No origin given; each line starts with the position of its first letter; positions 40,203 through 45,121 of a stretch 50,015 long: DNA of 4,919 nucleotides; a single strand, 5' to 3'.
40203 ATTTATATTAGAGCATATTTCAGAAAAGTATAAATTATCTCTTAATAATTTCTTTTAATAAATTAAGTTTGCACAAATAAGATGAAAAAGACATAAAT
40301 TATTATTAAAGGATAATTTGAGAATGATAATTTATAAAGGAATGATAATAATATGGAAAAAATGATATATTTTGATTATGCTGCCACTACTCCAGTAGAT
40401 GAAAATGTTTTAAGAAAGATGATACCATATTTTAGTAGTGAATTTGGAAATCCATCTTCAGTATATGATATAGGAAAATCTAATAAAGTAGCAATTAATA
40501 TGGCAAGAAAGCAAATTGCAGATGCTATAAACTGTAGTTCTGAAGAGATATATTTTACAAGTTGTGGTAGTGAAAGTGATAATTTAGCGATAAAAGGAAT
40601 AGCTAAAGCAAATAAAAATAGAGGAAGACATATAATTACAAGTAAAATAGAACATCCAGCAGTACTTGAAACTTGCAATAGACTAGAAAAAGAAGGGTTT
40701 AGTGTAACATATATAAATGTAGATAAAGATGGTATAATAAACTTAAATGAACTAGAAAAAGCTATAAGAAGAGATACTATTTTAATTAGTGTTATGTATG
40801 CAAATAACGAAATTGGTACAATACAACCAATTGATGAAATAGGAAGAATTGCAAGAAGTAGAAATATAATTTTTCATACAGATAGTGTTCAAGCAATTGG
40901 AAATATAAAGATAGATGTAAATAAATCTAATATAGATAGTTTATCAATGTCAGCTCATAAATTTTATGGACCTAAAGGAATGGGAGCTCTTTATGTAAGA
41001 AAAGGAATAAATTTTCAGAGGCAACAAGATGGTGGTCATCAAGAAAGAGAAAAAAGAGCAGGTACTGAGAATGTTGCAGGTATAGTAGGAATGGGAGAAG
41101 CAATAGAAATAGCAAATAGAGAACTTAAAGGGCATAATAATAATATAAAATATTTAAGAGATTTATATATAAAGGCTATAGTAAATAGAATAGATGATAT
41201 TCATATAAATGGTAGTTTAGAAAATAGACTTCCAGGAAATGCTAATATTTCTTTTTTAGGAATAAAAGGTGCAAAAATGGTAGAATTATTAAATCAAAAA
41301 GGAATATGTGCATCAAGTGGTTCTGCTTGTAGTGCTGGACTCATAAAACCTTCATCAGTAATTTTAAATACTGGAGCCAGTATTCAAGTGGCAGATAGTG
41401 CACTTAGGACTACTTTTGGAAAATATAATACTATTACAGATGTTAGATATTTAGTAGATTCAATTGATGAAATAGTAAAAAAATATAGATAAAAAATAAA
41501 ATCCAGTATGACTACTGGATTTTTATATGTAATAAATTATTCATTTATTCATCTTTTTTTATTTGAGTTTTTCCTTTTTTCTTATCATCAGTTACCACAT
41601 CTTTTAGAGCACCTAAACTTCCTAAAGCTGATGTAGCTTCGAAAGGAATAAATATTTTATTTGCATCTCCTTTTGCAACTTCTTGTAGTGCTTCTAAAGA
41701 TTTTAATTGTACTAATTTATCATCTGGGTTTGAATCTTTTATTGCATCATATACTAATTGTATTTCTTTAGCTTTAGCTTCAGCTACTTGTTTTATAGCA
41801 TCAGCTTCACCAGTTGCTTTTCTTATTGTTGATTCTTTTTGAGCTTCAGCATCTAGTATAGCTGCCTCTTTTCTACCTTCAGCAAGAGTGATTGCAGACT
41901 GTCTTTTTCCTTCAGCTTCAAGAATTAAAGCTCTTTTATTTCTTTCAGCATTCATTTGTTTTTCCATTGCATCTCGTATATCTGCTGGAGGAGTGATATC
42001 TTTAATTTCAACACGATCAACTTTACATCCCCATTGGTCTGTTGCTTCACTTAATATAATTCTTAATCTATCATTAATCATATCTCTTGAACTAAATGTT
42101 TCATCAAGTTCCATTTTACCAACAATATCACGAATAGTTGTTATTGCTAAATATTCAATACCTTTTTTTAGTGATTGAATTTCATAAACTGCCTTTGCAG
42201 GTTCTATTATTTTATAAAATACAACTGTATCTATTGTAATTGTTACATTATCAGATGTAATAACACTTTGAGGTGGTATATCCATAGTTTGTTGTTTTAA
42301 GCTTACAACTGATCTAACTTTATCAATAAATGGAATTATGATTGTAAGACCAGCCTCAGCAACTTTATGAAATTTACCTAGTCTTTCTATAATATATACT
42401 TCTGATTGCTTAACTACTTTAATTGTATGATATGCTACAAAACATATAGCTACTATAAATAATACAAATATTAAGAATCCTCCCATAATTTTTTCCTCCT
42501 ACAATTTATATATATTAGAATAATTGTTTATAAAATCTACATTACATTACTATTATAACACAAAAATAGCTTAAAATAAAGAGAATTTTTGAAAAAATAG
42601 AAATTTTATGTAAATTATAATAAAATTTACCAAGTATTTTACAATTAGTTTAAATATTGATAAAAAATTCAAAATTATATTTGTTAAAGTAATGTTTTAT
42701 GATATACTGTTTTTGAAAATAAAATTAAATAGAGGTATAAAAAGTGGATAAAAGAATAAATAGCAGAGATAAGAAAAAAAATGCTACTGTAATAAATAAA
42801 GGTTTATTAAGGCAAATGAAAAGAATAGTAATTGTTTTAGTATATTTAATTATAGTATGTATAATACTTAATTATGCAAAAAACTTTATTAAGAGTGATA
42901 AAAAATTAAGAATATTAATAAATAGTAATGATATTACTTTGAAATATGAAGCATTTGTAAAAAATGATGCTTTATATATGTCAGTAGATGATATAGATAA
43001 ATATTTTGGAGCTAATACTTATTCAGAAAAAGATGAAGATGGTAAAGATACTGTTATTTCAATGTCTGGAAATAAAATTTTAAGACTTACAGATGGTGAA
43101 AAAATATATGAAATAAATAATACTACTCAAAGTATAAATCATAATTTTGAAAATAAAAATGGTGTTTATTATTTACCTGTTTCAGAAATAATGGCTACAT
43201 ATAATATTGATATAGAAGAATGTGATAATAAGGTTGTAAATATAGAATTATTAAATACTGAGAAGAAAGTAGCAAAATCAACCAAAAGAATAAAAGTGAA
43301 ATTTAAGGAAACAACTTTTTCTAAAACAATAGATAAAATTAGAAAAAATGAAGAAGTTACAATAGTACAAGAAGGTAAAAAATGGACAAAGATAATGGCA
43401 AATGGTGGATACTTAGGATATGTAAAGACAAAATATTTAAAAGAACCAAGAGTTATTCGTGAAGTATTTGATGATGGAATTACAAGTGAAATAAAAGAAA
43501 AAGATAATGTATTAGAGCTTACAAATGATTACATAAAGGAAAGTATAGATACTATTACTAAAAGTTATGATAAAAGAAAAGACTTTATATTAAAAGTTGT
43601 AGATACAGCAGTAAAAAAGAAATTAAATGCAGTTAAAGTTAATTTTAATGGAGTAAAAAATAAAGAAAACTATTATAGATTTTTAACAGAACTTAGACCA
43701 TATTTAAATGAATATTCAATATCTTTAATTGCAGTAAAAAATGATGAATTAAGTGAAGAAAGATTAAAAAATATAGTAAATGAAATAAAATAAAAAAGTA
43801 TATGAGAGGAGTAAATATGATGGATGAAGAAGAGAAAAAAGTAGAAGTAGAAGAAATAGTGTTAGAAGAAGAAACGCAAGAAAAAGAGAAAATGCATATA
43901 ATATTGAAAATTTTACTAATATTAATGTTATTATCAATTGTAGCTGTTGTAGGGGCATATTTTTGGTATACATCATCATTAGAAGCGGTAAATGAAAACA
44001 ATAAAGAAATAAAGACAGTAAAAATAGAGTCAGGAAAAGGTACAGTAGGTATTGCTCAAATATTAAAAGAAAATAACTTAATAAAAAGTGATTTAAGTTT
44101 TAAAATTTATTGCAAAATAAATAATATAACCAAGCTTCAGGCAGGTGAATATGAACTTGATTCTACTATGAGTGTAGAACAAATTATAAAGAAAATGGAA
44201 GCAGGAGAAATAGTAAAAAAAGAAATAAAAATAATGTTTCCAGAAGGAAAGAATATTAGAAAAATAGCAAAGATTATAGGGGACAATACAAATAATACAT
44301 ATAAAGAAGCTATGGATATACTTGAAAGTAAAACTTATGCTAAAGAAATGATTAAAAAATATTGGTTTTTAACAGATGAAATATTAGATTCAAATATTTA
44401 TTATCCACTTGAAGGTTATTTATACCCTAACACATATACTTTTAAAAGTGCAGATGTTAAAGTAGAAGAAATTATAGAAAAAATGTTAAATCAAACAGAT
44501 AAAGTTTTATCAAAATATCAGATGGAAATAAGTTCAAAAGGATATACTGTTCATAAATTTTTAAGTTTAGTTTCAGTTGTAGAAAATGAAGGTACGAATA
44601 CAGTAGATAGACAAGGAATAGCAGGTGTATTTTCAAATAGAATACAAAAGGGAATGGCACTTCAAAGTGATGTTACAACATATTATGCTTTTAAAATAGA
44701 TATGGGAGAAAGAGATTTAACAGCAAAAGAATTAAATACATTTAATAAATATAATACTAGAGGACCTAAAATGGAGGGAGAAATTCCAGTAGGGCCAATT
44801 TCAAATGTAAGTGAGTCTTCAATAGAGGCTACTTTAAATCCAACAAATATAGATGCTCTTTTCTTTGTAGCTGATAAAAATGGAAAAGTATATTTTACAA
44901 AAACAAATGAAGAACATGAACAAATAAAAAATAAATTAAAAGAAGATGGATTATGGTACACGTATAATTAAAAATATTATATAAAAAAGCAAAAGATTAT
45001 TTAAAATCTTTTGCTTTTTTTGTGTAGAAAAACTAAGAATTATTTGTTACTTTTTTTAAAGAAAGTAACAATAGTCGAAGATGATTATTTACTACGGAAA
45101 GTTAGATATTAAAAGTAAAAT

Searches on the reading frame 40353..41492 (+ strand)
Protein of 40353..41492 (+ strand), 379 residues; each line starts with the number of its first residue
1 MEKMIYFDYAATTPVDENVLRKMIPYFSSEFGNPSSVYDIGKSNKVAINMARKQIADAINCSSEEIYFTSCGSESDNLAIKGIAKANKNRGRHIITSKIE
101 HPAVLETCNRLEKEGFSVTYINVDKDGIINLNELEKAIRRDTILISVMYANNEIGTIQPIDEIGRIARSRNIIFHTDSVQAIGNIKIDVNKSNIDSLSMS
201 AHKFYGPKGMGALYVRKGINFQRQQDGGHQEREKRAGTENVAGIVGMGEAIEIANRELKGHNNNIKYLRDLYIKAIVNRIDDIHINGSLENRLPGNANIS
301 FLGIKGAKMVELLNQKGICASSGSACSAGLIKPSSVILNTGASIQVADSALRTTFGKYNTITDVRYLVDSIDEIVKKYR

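Call 69: search_protein_families(library=pfam, proteins=[window:40353-41492:+], max_evalue=0.00001)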
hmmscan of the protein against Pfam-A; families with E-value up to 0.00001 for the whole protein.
window:40353-41492:+ (379 aa): 2 families
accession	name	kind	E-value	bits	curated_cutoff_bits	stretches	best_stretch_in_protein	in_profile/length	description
PF00266.25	Aminotran_5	-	1.9e-83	281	21.5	1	5-367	1-371/371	Aminotransferase class-V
PF01212.27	Beta_elim_lyase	-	5.6e-08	32.9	27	1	63-273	47-270/288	Beta-eliminating lyase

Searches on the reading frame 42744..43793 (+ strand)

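Call 69: search_protein_families(library=pfam, proteins=[window:42744-43793:+], max_evalue=0.00001)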
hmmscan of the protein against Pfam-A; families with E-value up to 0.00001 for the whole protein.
window:42744-43793:+ (349 aa): 2 families
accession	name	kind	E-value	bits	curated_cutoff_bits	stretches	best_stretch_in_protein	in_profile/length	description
PF07833.16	Cu_amine_oxidN1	-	5.4e-07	30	24.2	1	59-158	2-98/108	Copper amine oxidase N-terminal domain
PF08239.17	SH3_3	-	9.5e-07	29.3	27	1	189-233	9-54/54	Bacterial SH3 domain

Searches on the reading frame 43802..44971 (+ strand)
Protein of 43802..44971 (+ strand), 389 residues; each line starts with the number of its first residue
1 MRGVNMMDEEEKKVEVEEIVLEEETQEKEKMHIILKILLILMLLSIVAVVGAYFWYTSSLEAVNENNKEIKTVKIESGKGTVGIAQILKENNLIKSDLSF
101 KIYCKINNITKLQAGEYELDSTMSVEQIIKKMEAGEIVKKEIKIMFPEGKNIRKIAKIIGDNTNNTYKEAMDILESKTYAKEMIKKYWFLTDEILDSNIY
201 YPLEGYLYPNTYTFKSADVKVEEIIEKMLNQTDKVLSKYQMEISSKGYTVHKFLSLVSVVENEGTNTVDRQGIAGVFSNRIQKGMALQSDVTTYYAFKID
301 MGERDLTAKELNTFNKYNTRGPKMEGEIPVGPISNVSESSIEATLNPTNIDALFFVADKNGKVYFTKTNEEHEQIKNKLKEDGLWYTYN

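Call 69: search_protein_families(library=pfam, proteins=[window:43802-44971:+], max_evalue=0.00001)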
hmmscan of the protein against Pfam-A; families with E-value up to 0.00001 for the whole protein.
window:43802-44971:+ (389 aa): 1 family
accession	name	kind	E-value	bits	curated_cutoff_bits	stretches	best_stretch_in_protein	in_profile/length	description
PF02618.21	YceG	-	5.4e-67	226.6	32.4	1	73-377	1-274/275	YceG-like family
